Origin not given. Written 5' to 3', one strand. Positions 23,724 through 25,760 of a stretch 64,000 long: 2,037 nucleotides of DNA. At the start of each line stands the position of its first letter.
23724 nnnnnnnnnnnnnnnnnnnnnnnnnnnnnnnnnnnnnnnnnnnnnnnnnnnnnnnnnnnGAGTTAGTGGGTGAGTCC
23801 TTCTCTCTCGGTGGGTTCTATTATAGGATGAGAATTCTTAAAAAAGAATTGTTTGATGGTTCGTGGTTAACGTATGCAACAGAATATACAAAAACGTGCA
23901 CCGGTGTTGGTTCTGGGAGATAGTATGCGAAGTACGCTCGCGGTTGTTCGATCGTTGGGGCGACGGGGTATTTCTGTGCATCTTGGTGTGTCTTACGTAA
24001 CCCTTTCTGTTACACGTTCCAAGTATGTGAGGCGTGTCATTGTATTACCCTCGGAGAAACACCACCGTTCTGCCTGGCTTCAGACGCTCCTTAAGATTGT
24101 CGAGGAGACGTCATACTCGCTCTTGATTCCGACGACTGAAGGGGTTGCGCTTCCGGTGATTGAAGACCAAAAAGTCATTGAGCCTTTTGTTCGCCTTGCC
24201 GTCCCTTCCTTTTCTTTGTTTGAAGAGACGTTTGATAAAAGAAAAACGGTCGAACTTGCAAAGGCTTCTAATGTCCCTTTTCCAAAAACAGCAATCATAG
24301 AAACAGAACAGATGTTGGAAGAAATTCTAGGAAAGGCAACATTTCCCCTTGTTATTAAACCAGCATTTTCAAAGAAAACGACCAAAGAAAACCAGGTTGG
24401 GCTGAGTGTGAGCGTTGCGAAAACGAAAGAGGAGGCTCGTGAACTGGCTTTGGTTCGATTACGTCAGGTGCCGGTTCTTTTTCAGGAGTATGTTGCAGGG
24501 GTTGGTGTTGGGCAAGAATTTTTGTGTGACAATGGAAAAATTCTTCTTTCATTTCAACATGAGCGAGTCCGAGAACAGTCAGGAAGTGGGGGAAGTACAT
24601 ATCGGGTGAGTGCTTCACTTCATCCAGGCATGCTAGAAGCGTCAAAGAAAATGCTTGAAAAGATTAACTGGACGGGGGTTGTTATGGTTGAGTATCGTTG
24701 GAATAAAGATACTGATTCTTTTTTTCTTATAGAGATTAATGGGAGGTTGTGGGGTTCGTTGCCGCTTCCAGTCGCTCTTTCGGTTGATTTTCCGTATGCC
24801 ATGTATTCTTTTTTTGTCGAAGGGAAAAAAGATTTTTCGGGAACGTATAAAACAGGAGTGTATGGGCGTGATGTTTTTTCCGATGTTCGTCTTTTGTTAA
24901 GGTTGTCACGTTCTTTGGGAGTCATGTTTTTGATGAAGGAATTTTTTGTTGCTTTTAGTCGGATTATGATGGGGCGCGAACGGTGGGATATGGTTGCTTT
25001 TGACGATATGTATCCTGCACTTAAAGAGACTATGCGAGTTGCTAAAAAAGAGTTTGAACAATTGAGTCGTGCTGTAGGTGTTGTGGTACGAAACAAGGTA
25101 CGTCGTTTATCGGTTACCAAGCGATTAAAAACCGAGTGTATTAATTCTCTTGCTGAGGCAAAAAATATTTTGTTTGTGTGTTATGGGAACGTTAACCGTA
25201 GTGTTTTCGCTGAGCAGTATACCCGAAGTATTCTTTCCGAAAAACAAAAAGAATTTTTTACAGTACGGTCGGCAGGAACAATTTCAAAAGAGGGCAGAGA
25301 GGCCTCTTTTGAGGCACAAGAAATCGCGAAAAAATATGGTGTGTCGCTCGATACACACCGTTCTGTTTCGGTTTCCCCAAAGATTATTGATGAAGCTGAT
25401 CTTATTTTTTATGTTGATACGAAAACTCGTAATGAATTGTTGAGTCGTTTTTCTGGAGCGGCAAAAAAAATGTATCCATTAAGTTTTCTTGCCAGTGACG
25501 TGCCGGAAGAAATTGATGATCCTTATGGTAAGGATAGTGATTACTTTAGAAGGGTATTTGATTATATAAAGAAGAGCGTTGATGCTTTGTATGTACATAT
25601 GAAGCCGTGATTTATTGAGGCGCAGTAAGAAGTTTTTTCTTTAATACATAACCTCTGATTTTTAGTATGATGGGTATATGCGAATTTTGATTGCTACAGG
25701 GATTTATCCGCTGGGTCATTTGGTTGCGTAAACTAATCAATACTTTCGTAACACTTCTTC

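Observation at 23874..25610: ATP-grasp ligase fused to a low-molecular-weight protein-tyrosine phosphatase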

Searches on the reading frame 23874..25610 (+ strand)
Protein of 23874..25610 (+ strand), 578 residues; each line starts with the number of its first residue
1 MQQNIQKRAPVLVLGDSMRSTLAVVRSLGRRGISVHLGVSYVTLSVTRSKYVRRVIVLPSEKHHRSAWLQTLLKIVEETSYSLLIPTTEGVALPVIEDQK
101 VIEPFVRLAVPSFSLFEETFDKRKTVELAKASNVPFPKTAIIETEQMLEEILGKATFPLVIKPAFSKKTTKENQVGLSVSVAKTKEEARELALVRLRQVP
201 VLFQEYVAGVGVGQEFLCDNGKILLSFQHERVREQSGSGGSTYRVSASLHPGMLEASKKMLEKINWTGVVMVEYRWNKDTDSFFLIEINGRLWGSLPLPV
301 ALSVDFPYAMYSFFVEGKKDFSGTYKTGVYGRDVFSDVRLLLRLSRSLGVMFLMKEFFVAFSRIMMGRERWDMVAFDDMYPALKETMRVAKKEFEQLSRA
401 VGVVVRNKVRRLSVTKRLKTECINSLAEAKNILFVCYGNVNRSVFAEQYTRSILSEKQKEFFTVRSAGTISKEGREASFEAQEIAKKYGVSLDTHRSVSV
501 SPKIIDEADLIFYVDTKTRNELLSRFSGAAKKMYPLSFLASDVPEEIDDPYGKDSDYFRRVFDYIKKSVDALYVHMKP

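Call 3: search_protein_families(library=pfam, proteins=[window:23874-25610:+], max_evalue=0.01)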
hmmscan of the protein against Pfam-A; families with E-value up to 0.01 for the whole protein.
window:23874-25610:+ (578 aa): 5 families
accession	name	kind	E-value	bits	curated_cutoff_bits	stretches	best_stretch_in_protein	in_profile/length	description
PF01451.26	LMWPc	-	1.9e-22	80.4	23.2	1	432-572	1-143/144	Low molecular weight phosphotyrosine protein phosphatase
PF02786.22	CPSase_L_D2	-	4.2e-06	26.9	19.8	1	121-297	1-185/211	Carbamoyl-phosphate synthase L chain, ATP binding domain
PF02655.19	ATP-grasp_3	-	7.2e-06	26.6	23.2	1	121-295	3-160/160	ATP-grasp domain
PF15632.11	ATPgrasp_Ter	-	1.6e-05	25.1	29.1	1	200-316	4-110/131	ATP-grasp in the biosynthetic pathway with Ter operon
PF08443.16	RimK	-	0.00058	19.9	21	1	121-208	3-83/188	RimK-like ATP-grasp domain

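Call 4: search_protein_families(library=ncbifam, proteins=[window:23874-25610:+], max_evalue=0.01)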
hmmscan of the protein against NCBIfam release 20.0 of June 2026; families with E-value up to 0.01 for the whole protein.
window:23874-25610:+ (578 aa): 22 families
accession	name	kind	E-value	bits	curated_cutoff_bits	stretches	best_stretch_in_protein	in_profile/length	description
NF005315.0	PRK06849.1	equivalog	8e-18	64.6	406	1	8-293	4-277/389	hypothetical protein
NF009405.0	PRK12767.1-4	equivalog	6.8e-14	51.6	390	1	66-330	56-305/320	carbamoyl phosphate synthase-like protein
NF009402.0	PRK12767.1-1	equivalog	2.8e-12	46.1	218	1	26-298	21-282/329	carbamoyl phosphate synthase-like protein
NF007520.0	PRK10126.1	equivalog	8.2e-12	45.8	243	1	430-569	3-135/147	low molecular weight protein-tyrosine-phosphatase Wzb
NF008486.0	PRK11391.1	equivalog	2.2e-10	41.2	247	1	430-568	7-138/148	phosphotyrosine-protein phosphatase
NF009406.0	PRK12767.1-5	equivalog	7e-09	35.2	271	1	68-330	59-310/327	carbamoyl phosphate synthase-like protein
NF009404.0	PRK12767.1-3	equivalog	1.1e-07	31.1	316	1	56-313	47-305/344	carbamoyl phosphate synthase-like protein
NF010053.0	PRK13530.1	subfamily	1.6e-07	31.8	215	1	429-571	3-127/133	arsenate reductase (thioredoxin)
NF009403.0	PRK12767.1-2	equivalog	4.4e-07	29.4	286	1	62-263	47-238/342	carbamoyl phosphate synthase-like protein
TIGR02691.1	arsC_pI258_fam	equivalog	1.5e-06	28.5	174.3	1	432-571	1-128/129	arsenate reductase (thioredoxin)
TIGR01369.1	CPSaseII_lrg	equivalog_domain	2.9e-06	25.2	1027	1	116-314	664-864/1052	carbamoyl-phosphate synthase (glutamine-hydrolyzing) large subunit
NF002563.0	PRK02186.1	subfamily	7.6e-06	24.4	625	1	121-220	107-201/890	argininosuccinate lyase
TIGR00768.1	rimK_fam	subfamily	2.1e-05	24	143.4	1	112-208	78-171/276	RimK family alpha-L-glutamate ligase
NF053643.1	Ddl_archaea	equivalog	2.5e-05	23.4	500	1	119-223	104-196/367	putative pseudomurein biosynthesis ATP-grasp protein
TIGR04443.1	F420_CofF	equivalog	4.5e-05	22.6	300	1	114-207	85-172/283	coenzyme gamma-F420-2:alpha-L-glutamate ligase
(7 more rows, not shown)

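Call 5: find_homologous_proteins(query=window:23874-25610:+, max_evalue=0.001)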
Query window:23874-25610:+ (578 aa): 281 proteins with E <= 0.001 among 8000 candidates; the best 120 are listed.
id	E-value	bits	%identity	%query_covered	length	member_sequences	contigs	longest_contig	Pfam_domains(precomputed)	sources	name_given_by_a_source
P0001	0.0e+0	1232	100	97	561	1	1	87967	PF15632.12,PF02786.23,PF01451.28,PF02655.20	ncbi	-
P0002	1.5e-295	999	78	100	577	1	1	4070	PF15632.12,PF02786.23,PF01451.28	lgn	-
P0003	3.9e-147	509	45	97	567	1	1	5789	PF15632.12,PF01451.28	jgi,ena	jgi:predicted ATP-grasp superfamily ATP-dependent carboligase/protein-tyrosine-phosphatase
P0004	1.6e-129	451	42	97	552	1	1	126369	PF15632.12,PF08443.17,PF01451.28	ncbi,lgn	-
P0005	4.6e-114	400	40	98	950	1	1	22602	PF00534.27,PF15632.12,PF13524.13,PF01451.28,PF13439.13,PF13692.13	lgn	-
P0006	2.1e-109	385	38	97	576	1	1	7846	PF15632.12,PF01451.28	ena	-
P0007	9.4e-107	376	38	98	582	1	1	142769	PF15632.12,PF01451.28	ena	-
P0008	2.0e-106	375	38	98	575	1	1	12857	PF15632.12,PF01451.28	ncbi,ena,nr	ncbi:ATP-grasp domain-containing protein [Candidatus Pacearchaeota archaeon]|nr:ATP-grasp domain-con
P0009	1.2e-105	372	37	97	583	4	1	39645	PF15632.12,PF02786.23,PF01451.28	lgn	-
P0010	4.6e-105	370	37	98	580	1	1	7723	PF15632.12,PF02786.23,PF01451.28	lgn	-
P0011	1.1e-104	369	37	98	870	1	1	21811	PF15632.12,PF01522.27,PF01451.28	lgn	-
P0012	1.6e-104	368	36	98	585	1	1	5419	PF15632.12,PF01451.28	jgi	jgi:protein-tyrosine-phosphatase/predicted ATP-grasp superfamily ATP-dependent carboligase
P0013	3.5e-103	364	37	98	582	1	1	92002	PF15632.12,PF01451.28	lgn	-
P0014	3.8e-103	364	39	98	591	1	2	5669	PF15632.12,PF01451.28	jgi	jgi:protein-tyrosine-phosphatase/predicted ATP-grasp superfamily ATP-dependent carboligase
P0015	3.8e-103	364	38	98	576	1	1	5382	PF15632.12,PF01451.28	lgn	-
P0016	1.4e-102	362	37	98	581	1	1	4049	PF15632.12,PF01451.28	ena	-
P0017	3.5e-102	361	38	97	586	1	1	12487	PF15632.12,PF01451.28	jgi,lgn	jgi:protein-tyrosine-phosphatase/predicted ATP-grasp superfamily ATP-dependent carboligase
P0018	8.7e-102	359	36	97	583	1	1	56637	PF15632.12,PF01451.28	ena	-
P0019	4.3e-101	357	35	98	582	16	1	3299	PF15632.12,PF01451.28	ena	-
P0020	6.3e-101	357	35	99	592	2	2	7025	PF15632.12,PF02786.23,PF01451.28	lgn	-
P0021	1.8e-99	352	35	97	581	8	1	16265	PF15632.12,PF02786.23,PF01451.28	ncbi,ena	-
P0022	2.0e-99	352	36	98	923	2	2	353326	PF00534.27,PF15632.12,PF13524.13,PF01451.28,PF13692.13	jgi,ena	-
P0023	2.5e-99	351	36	97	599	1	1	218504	PF15632.12,PF01451.28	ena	-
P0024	3.8e-99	351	36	97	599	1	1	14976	PF15632.12,PF01451.28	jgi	jgi:protein-tyrosine-phosphatase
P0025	5.3e-99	350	36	98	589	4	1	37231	PF15632.12,PF01451.28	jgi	jgi:protein-tyrosine-phosphatase/predicted ATP-grasp superfamily ATP-dependent carboligase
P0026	5.9e-99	350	36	96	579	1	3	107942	PF15632.12,PF01451.28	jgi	jgi:predicted ATP-grasp superfamily ATP-dependent carboligase/protein-tyrosine-phosphatase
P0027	7.0e-99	350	37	97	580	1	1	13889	PF15632.12,PF01451.28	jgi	jgi:protein-tyrosine-phosphatase/predicted ATP-grasp superfamily ATP-dependent carboligase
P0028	8.7e-99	350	35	98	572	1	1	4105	PF15632.12,PF01451.28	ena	-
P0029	1.3e-98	349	36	98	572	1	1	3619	PF15632.12,PF01451.28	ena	-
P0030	1.5e-98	349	37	97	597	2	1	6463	PF15632.12,PF01451.28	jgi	jgi:predicted ATP-grasp superfamily ATP-dependent carboligase/protein-tyrosine-phosphatase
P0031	3.1e-98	348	37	97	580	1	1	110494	PF15632.12,PF01451.28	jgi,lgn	jgi:protein-tyrosine-phosphatase/predicted ATP-grasp superfamily ATP-dependent carboligase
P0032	3.7e-98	347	38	98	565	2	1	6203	PF15632.12,PF01451.28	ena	-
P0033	9.7e-98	346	36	98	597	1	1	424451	PF15632.12,PF02786.23,PF01451.28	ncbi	ncbi:MAG: hypothetical protein ACRBF0_00605 [Calditrichia bacterium]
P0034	9.9e-98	346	35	97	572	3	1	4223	PF15632.12,PF02786.23,PF01451.28,PF02655.20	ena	-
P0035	3.7e-97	344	35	97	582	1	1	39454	PF15632.12,PF02786.23,PF01451.28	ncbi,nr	ncbi:MAG: hypothetical protein GY795_51775 [Desulfobacterales bacterium]|nr:hypothetical protein [De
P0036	1.7e-96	342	36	97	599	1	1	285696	PF15632.12,PF01451.28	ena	-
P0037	2.9e-96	341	36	97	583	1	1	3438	PF15632.12,PF01451.28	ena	-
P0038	3.1e-96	341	35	99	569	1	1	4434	PF15632.12,PF01451.28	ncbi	-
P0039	3.9e-96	341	36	97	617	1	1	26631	PF15632.12,PF01451.28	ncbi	-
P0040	7.8e-96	340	35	97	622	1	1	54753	PF15632.12,PF01451.28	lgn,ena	-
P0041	8.3e-96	340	36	97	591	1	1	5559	PF15632.12,PF01451.28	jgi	jgi:protein-tyrosine-phosphatase/predicted ATP-grasp superfamily ATP-dependent carboligase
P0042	8.7e-96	340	35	97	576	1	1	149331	PF15632.12,PF01451.28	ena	-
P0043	2.4e-95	338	36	98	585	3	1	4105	PF15632.12,PF01451.28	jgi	jgi:protein-tyrosine-phosphatase/predicted ATP-grasp superfamily ATP-dependent carboligase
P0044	2.6e-95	338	36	97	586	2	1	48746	PF15632.12,PF01451.28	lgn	-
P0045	3.0e-95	338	36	97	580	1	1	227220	PF15632.12,PF02786.23,PF01451.28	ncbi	ncbi:MAG: hypothetical protein Kow0037_12540 [Calditrichia bacterium]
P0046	3.1e-95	338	35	97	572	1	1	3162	PF15632.12,PF01451.28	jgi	jgi:protein-tyrosine-phosphatase/predicted ATP-grasp superfamily ATP-dependent carboligase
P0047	3.3e-95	338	36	97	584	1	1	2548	PF15632.12,PF01451.28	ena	-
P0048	3.3e-95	338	35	97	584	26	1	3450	PF15632.12,PF01451.28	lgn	-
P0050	1.4e-94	336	39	96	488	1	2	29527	PF15632.12,PF02786.23,PF01451.28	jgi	jgi:predicted ATP-grasp superfamily ATP-dependent carboligase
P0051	1.9e-94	335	38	98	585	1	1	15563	PF15632.12,PF01451.28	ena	-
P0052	2.5e-94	335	34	99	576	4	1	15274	PF15632.12,PF02786.23,PF01451.28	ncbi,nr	ncbi:MAG: ATP-grasp domain-containing protein [Nitrospirae bacterium]|nr:ATP-grasp domain-containing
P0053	4.4e-94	334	35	98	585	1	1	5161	PF15632.12,PF01451.28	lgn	-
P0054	4.9e-94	334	35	98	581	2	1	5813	PF15632.12,PF01451.28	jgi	jgi:predicted ATP-grasp superfamily ATP-dependent carboligase/protein-tyrosine-phosphatase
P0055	5.3e-94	334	36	98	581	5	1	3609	PF15632.12,PF01451.28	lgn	-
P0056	6.1e-94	334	35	98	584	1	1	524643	PF15632.12,PF01451.28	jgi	jgi:protein-tyrosine-phosphatase/predicted ATP-grasp superfamily ATP-dependent carboligase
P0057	8.3e-94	333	34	97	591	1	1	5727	PF15632.12,PF01451.28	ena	-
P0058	1.9e-93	332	35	97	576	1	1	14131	PF15632.12,PF01451.28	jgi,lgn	jgi:protein-tyrosine-phosphatase/predicted ATP-grasp superfamily ATP-dependent carboligase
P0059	4.0e-93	331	36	98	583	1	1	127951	PF15632.12,PF01451.28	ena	-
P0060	6.9e-93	330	34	97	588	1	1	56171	PF15632.12,PF01451.28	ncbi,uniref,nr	ncbi:ATP-grasp domain-containing protein [Rhodopirellula sp. JC639]|uniref:arsenate reductase/protei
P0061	7.9e-93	330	35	97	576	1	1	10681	PF15632.12,PF01451.28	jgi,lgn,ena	-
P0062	1.6e-92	329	34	97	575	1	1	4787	PF15632.12,PF01451.28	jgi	jgi:protein-tyrosine-phosphatase/predicted ATP-grasp superfamily ATP-dependent carboligase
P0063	2.1e-92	329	34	98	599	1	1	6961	PF15632.12,PF01451.28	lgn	-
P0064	3.1e-91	325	33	98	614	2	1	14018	PF15632.12,PF01451.28,PF02655.20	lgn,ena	-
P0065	3.2e-91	325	33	98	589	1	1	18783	PF15632.12,PF01451.28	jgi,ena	-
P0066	7.0e-91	323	35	96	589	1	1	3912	PF15632.12,PF02786.23,PF01451.28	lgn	-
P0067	8.6e-91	323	36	97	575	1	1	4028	PF15632.12,PF01451.28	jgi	jgi:protein-tyrosine-phosphatase/predicted ATP-grasp superfamily ATP-dependent carboligase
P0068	8.7e-91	323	34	98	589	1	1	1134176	PF15632.12,PF01451.28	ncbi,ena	-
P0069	9.6e-91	323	35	97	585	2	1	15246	PF15632.12,PF02786.23,PF01451.28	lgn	-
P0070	1.3e-90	323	34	98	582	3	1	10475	PF15632.12,PF01451.28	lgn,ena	-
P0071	4.0e-90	321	35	97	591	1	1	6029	PF15632.12,PF02786.23,PF01451.28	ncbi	-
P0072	4.1e-90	321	34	97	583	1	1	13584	PF15632.12,PF02786.23,PF01451.28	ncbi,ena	-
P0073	1.7e-89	319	35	94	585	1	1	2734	PF15632.12,PF01451.28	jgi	jgi:protein-tyrosine-phosphatase/predicted ATP-grasp superfamily ATP-dependent carboligase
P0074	2.7e-89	318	32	100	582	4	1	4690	PF15632.12,PF02786.23,PF01451.28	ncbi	-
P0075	3.0e-89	318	35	97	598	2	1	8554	PF15632.12,PF01451.28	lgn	-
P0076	7.4e-89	317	33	97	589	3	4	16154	PF15632.12,PF01451.28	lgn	-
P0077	8.9e-89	317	35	97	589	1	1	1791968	PF15632.12,PF01451.28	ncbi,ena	-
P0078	1.2e-88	316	34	98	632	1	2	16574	PF15632.12,PF02786.23,PF01451.28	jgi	jgi:protein-tyrosine-phosphatase/predicted ATP-grasp superfamily ATP-dependent carboligase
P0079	1.7e-88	316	35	99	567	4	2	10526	PF15632.12,PF01451.28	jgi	jgi:protein-tyrosine-phosphatase/predicted ATP-grasp superfamily ATP-dependent carboligase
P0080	1.8e-88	316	34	97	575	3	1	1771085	PF15632.12,PF01451.28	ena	-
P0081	6.0e-88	314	35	98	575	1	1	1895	PF15632.12,PF02786.23,PF01451.28,PF02655.20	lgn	-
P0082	6.5e-88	314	34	98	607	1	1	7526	PF15632.12,PF01451.28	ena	-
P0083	1.8e-87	312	35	98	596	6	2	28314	PF15632.12,PF01451.28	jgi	-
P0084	2.6e-87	312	34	97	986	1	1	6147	PF15632.12,PF13480.14,PF01451.28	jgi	jgi:protein-tyrosine-phosphatase/predicted ATP-grasp superfamily ATP-dependent carboligase/CelD/BcsL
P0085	3.3e-87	311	33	98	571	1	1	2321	PF15632.12,PF02786.23,PF01451.28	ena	-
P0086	4.6e-87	311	34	98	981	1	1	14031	PF13480.14,PF01451.28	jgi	jgi:protein-tyrosine-phosphatase/predicted ATP-grasp superfamily ATP-dependent carboligase/CelD/BcsL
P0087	6.1e-87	310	33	98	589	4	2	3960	PF15632.12,PF01451.28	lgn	-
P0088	8.8e-87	310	35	98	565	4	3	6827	PF15632.12,PF01451.28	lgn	-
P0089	1.6e-86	309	34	97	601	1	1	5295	PF15632.12,PF01451.28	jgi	jgi:protein-tyrosine-phosphatase/predicted ATP-grasp superfamily ATP-dependent carboligase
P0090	1.8e-86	309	34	97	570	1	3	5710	PF15632.12,PF02786.23,PF01451.28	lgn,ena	-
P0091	7.3e-86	307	34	98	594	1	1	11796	PF15632.12,PF01451.28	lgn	-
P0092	8.6e-86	307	43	61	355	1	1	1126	PF01451.28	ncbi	-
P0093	2.0e-85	305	32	97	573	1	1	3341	PF15632.12,PF02786.23,PF01451.28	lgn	-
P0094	2.8e-85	305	32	97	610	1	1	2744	PF15632.12,PF01451.28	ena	-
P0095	1.7e-84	302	34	97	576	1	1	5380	PF01451.28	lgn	-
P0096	4.9e-84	301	35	96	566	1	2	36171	PF15632.12,PF02786.23,PF01451.28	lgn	-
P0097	5.2e-84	301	34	100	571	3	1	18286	PF15632.12,PF01451.28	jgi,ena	-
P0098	6.5e-84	300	34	97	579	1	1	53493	PF15632.12,PF02786.23,PF01451.28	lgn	-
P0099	3.1e-83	298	34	97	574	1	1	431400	PF15632.12,PF01451.28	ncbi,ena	-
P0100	4.7e-83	298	31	97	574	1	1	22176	PF15632.12,PF01451.28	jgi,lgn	jgi:protein-tyrosine-phosphatase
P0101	1.1e-82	296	34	100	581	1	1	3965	PF15632.12,PF01451.28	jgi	jgi:protein-tyrosine-phosphatase/predicted ATP-grasp superfamily ATP-dependent carboligase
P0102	1.5e-82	296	32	98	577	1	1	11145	PF15632.12,PF01451.28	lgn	-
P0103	5.2e-82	294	34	98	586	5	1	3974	PF15632.12,PF01451.28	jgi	jgi:protein-tyrosine-phosphatase/predicted ATP-grasp superfamily ATP-dependent carboligase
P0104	9.4e-82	293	32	99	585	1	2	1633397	PF15632.12,PF01451.28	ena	-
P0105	9.4e-82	293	33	98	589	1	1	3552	PF15632.12,PF01451.28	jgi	jgi:protein-tyrosine-phosphatase/predicted ATP-grasp superfamily ATP-dependent carboligase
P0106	1.2e-81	293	33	96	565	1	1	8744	PF15632.12,PF02786.23,PF01451.28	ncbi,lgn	-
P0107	1.4e-81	293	34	97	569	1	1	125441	PF15632.12,PF13549.12,PF02786.23,PF01451.28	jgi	jgi:protein-tyrosine-phosphatase/predicted ATP-grasp superfamily ATP-dependent carboligase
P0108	4.8e-81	291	34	99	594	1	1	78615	PF15632.12,PF01451.28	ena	-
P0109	8.4e-80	287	33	98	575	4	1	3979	PF15632.12,PF01451.28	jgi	-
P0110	1.3e-78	283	33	99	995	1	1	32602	PF15632.12,PF13480.14,PF01451.28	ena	-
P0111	1.6e-78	283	34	97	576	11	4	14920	PF15632.12,PF02786.23,PF01451.28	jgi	jgi:protein-tyrosine-phosphatase/predicted ATP-grasp superfamily ATP-dependent carboligase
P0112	3.3e-78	282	33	97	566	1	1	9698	PF15632.12,PF02786.23,PF01451.28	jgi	jgi:protein-tyrosine-phosphatase/predicted ATP-grasp superfamily ATP-dependent carboligase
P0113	4.6e-78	281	32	97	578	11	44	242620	PF15632.12,PF01451.28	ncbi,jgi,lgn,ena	ncbi:MAG: ATP-grasp domain-containing protein [Syntrophobacteraceae bacterium]|jgi:protein-tyrosine-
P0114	7.0e-78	281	33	97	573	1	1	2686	PF15632.12,PF01451.28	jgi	-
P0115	7.6e-78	280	33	97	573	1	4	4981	PF15632.12,PF01451.28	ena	-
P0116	9.7e-78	280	32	97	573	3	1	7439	PF15632.12,PF01451.28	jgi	jgi:predicted ATP-grasp superfamily ATP-dependent carboligase/protein-tyrosine-phosphatase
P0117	2.1e-77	279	33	98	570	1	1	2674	PF15632.12,PF02786.23,PF01451.28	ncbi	-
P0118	5.6e-77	278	34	97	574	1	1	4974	PF15632.12,PF02786.23,PF01451.28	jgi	jgi:protein-tyrosine-phosphatase/predicted ATP-grasp superfamily ATP-dependent carboligase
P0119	6.0e-77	277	33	97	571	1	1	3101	PF15632.12,PF01451.28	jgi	-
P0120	1.7e-76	276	34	97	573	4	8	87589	PF15632.12,PF02786.23,PF01451.28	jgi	jgi:protein-tyrosine-phosphatase/predicted ATP-grasp superfamily ATP-dependent carboligase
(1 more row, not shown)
